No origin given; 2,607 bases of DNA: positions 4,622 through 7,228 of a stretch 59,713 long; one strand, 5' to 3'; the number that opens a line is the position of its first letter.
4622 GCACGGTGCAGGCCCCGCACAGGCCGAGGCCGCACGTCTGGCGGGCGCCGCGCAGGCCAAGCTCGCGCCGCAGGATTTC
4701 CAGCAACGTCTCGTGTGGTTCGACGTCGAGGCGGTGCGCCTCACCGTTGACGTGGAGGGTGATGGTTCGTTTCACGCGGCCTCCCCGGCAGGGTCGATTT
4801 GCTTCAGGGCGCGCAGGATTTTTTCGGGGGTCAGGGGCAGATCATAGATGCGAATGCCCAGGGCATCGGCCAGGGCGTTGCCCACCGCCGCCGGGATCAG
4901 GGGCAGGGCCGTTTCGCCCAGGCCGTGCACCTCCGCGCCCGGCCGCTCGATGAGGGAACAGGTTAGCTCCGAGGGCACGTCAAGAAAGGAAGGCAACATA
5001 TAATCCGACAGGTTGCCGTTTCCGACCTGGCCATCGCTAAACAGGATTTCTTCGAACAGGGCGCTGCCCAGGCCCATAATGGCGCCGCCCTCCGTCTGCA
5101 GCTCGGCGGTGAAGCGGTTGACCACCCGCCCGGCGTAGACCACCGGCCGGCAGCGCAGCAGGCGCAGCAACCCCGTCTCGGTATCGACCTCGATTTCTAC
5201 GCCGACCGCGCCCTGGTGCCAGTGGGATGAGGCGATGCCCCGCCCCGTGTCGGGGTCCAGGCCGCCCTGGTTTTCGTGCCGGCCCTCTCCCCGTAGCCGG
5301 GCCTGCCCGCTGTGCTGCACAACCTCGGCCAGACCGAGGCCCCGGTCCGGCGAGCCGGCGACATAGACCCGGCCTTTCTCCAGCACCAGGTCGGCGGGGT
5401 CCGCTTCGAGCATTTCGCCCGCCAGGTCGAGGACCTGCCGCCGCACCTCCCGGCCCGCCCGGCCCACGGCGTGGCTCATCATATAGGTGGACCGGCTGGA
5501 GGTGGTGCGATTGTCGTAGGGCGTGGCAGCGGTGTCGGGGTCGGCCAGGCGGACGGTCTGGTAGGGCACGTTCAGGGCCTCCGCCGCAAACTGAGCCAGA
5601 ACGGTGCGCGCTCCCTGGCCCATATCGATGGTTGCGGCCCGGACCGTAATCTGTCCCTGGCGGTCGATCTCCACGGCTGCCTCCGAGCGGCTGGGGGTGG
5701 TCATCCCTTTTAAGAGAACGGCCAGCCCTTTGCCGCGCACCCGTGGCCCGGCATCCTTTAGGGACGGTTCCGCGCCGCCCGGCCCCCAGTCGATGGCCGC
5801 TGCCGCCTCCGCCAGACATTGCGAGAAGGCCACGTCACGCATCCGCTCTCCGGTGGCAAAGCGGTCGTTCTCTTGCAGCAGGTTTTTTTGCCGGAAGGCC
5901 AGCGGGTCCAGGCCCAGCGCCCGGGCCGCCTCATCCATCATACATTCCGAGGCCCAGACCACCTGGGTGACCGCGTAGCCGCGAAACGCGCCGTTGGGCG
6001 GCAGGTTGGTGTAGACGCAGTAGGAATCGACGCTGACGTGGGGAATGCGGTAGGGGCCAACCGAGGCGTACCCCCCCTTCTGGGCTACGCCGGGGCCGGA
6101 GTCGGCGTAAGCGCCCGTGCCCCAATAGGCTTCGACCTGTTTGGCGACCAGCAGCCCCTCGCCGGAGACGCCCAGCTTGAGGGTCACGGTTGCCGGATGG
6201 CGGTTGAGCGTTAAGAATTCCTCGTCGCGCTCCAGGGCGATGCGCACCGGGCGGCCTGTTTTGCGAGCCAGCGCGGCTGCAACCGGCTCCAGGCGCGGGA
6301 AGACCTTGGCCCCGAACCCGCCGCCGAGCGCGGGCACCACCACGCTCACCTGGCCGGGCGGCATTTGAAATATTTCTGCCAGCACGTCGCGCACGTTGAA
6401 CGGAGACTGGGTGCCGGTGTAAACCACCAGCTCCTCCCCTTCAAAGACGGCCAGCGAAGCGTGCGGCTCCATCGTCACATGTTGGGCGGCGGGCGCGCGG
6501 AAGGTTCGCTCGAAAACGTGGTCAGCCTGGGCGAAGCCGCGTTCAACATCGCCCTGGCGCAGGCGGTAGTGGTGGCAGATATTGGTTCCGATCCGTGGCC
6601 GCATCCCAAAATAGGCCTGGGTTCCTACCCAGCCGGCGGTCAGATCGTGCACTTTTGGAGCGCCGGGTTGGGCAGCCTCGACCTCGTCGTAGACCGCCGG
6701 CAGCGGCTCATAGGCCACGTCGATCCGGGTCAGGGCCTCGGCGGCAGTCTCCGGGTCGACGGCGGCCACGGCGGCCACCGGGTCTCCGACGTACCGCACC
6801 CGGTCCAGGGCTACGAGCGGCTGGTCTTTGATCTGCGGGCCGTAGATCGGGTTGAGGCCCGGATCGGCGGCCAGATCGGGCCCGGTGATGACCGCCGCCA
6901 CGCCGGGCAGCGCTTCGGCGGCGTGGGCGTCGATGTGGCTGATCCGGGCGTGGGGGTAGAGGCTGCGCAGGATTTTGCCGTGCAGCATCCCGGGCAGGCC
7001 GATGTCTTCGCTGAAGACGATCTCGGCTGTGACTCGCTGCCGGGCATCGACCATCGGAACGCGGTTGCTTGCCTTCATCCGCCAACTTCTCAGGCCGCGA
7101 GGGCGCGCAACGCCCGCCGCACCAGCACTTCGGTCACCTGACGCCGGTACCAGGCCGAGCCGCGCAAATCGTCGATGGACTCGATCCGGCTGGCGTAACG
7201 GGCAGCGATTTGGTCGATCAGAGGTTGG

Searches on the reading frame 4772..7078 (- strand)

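Call 79: search_protein_families(library=pfam, proteins=[window:4772-7078:-], max_evalue=0.0001)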
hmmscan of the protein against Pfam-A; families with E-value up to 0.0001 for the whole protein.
window:4772-7078:- (768 aa): 3 families
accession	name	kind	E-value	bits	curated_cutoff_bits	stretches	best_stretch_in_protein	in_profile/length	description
PF02738.23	MoCoBD_1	-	2.3e-78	263.1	27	1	165-400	7-244/244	Molybdopterin cofactor-binding domain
PF20256.3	MoCoBD_2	-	9.7e-65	219.3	27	1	426-702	3-283/283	Molybdopterin cofactor-binding domain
PF01315.27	Ald_Xan_dh_C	-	2.6e-26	92.6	31.3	1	17-127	1-110/110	Aldehyde oxidase and xanthine dehydrogenase, a/b hammerhead domain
